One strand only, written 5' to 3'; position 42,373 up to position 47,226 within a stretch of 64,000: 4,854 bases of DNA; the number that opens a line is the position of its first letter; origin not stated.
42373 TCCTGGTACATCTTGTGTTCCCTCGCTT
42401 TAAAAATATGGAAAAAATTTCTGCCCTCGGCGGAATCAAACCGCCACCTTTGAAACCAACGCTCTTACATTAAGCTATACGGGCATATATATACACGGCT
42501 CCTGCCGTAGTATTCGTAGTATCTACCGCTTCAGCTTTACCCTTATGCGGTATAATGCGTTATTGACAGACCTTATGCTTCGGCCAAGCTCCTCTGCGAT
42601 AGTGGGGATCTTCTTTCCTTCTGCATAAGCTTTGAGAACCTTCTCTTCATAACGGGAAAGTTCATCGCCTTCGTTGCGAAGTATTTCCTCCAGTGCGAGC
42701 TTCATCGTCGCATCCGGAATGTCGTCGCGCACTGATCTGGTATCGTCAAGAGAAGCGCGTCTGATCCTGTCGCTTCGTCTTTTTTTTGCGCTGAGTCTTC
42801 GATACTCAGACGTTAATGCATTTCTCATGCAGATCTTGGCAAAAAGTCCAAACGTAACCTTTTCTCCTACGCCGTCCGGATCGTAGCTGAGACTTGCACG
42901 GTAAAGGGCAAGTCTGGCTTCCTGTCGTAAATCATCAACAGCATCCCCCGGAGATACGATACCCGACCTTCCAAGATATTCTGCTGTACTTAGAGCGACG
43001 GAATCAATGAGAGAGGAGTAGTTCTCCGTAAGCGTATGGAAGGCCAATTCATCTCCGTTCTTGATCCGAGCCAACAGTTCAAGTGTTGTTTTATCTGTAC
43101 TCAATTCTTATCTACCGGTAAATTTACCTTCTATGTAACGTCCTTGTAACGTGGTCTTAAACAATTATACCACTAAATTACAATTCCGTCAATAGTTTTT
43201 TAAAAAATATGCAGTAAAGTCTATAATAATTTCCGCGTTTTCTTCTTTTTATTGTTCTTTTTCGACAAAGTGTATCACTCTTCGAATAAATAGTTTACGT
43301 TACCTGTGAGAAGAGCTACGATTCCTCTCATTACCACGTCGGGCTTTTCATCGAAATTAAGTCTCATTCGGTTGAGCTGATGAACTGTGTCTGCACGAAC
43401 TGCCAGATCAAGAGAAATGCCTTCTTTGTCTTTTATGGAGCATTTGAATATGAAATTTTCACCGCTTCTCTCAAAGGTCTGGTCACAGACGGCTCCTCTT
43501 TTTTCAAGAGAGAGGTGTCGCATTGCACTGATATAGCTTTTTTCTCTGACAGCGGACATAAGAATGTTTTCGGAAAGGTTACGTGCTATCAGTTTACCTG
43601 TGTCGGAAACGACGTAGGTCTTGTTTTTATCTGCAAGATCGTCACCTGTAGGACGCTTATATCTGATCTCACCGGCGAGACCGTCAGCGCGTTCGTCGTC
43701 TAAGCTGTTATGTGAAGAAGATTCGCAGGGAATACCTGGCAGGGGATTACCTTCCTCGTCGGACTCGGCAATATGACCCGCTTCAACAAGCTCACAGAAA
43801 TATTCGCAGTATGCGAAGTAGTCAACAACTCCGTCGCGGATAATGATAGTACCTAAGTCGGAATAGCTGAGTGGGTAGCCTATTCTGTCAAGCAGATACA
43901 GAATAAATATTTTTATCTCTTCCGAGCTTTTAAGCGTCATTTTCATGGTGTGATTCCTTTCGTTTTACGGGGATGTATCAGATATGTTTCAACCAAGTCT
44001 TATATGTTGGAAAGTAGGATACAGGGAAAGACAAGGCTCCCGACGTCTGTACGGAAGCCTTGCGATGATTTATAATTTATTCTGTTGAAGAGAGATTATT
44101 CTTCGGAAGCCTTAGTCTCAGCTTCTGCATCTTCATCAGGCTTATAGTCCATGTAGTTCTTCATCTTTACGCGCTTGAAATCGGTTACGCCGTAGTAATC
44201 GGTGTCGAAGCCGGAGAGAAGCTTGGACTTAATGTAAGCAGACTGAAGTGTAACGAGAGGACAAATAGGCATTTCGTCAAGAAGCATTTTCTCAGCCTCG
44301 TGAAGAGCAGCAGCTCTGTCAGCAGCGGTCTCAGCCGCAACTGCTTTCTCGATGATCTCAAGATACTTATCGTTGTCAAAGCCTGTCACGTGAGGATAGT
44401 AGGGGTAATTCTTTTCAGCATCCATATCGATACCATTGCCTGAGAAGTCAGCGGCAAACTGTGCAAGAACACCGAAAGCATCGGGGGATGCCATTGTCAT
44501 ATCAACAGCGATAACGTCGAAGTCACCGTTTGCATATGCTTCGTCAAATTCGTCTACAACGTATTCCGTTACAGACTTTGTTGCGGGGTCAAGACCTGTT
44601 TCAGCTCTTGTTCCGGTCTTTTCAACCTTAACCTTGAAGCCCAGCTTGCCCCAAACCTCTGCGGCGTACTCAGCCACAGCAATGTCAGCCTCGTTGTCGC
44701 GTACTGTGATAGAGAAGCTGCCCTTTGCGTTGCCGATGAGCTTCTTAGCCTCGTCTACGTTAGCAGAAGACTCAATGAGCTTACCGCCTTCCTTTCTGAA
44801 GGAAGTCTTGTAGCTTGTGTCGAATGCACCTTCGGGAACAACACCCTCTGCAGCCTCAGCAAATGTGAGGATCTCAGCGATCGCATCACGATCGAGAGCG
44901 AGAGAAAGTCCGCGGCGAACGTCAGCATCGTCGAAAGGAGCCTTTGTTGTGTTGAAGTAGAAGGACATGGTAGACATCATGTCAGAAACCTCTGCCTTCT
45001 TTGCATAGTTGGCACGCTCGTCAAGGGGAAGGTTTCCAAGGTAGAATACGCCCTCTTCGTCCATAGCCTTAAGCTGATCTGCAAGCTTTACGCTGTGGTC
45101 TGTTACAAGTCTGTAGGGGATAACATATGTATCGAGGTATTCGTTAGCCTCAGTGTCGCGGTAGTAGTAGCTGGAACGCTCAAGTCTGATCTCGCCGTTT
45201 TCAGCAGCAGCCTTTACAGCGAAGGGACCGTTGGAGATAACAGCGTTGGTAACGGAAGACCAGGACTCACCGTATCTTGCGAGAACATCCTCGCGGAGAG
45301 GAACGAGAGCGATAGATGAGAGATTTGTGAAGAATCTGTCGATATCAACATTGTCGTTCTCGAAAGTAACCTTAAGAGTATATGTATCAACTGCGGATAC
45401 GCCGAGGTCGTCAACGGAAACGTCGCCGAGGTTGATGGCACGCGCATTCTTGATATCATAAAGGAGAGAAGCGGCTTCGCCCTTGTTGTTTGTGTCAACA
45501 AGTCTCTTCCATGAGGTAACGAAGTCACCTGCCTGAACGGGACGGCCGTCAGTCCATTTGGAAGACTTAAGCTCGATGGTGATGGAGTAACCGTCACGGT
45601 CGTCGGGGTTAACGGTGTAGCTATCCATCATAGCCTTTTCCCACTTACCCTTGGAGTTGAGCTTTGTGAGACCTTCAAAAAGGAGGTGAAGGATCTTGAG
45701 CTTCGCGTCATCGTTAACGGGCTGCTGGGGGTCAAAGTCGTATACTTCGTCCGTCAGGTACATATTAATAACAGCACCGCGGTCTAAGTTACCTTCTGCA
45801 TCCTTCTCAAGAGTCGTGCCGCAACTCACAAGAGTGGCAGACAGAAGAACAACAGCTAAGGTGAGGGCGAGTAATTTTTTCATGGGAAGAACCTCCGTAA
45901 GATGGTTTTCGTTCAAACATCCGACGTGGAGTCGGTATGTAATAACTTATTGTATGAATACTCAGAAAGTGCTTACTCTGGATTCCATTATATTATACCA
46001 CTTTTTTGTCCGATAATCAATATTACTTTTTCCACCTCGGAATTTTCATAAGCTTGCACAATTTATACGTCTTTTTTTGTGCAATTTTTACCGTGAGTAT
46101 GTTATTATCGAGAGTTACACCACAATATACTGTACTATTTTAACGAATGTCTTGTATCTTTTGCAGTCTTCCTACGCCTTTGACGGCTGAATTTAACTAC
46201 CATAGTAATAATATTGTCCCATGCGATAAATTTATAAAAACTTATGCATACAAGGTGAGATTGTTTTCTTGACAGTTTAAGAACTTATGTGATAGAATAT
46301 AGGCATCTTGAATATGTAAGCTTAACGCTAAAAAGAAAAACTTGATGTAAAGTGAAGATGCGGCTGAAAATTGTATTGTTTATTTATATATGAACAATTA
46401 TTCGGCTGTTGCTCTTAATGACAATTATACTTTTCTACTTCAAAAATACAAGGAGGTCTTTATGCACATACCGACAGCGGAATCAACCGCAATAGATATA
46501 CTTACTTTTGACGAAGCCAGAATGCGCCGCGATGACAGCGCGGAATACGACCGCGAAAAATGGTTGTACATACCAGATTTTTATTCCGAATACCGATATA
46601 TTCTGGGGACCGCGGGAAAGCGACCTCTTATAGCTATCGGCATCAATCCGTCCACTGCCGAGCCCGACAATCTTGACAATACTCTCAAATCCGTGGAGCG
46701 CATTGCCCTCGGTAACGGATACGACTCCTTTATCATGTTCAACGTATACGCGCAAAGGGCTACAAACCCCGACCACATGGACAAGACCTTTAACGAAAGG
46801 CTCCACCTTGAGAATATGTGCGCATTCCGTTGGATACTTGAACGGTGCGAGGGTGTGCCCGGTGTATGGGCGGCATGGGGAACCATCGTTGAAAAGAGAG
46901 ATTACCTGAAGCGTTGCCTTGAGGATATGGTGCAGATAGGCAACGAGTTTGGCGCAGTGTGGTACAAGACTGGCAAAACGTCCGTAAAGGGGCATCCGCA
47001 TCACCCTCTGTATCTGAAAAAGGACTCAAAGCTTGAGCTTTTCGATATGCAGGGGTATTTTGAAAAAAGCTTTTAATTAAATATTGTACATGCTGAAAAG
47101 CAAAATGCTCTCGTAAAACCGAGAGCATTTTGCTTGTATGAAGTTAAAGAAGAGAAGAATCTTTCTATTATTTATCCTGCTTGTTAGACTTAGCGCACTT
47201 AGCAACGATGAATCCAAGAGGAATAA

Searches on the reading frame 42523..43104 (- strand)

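Call 85: search_protein_families(library=pfam, max_evalue=0.00001, proteins=[window:42523-43104:-])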
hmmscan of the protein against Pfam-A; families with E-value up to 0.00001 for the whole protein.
window:42523-43104:- (193 aa): 2 families
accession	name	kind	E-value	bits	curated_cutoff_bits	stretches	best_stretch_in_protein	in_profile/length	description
PF07638.17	Sigma70_ECF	-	1.3e-07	32.1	21.1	1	9-192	6-180/185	ECF sigma factor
PF08281.18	Sigma70_r4_2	-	1.3e-07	31.6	25.7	1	151-191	14-54/54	Sigma-70, region 4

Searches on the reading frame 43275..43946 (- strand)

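Call 85: search_protein_families(library=pfam, max_evalue=0.00001, proteins=[window:43275-43946:-])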
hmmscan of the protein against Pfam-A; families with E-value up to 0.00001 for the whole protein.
window:43275-43946:- (223 aa): 1 family
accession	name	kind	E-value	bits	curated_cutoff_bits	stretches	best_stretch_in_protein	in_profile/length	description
PF14277.12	DUF4364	-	3.5e-24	85.9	26.9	2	11-66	1-56/162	Domain of unknown function (DUF4364)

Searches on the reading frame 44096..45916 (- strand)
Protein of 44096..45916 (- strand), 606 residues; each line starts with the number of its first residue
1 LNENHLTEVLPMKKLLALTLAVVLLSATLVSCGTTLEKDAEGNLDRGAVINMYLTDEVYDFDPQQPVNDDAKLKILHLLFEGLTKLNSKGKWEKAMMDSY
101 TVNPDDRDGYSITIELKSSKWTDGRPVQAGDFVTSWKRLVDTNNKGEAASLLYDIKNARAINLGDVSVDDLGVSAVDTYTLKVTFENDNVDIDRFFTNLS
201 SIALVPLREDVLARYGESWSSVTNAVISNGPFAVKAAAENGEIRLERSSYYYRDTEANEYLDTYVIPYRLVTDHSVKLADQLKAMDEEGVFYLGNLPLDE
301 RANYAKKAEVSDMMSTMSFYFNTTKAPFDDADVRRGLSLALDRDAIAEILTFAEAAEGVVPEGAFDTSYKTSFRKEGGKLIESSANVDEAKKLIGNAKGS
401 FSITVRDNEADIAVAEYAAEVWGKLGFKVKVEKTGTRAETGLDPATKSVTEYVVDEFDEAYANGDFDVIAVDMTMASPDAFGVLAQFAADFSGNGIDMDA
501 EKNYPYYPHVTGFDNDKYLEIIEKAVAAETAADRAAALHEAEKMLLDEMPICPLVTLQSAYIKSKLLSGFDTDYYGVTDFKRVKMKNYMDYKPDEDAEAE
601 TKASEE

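Call 85: search_protein_families(library=pfam, max_evalue=0.00001, proteins=[window:44096-45916:-])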
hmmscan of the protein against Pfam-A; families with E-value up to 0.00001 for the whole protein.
window:44096-45916:- (606 aa): 1 family
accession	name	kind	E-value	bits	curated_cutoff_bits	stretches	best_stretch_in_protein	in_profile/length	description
PF00496.27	SBP_bac_5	-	2.7e-43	148.9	32.4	1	106-490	13-363/368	Bacterial extracellular solute-binding proteins, family 5 Middle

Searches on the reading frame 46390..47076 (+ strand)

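Call 85: search_protein_families(library=pfam, max_evalue=0.00001, proteins=[window:46390-47076:+])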
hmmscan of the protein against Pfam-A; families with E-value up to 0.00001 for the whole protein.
window:46390-47076:+ (228 aa): 1 family
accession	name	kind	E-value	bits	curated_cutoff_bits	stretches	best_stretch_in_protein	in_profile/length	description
PF07799.17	DUF1643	-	1.3e-30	106.6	22.5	1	69-207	1-134/134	Protein of unknown function (DUF1643)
